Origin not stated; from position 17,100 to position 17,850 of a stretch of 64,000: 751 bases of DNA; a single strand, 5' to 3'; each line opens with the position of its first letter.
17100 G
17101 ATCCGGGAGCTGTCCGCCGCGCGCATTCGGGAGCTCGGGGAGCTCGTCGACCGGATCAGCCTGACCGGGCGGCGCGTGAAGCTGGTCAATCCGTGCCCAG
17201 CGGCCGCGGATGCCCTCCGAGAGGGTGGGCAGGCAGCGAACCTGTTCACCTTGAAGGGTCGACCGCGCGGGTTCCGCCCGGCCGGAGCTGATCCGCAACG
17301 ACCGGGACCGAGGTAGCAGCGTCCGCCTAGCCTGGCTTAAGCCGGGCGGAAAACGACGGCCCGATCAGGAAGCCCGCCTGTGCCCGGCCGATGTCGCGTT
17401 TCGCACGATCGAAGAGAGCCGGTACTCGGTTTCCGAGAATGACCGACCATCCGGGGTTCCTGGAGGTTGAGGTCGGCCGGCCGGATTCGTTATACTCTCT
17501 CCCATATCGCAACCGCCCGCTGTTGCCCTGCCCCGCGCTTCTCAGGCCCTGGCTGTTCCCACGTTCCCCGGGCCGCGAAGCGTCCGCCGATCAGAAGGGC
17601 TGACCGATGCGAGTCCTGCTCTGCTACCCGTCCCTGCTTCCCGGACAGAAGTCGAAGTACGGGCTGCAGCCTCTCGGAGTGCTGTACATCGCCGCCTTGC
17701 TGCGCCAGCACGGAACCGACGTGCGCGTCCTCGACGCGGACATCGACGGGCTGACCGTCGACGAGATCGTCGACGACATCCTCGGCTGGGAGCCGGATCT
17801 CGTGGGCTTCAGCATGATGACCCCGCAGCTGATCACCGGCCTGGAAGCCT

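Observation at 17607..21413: Three-gene operon: class-B (cobalamin) radical SAM enzyme + GT-C (ArnT/PMT-like) glycosyltransferase + ICMT/PEMT-family membrane methyltransferase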

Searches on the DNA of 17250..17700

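Call 49: search_rna_families(source=window, start=17250, end=17700, threshold=evalue, max_evalue=1)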
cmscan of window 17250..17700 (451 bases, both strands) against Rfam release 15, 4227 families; matches with E-value up to 1: 0.
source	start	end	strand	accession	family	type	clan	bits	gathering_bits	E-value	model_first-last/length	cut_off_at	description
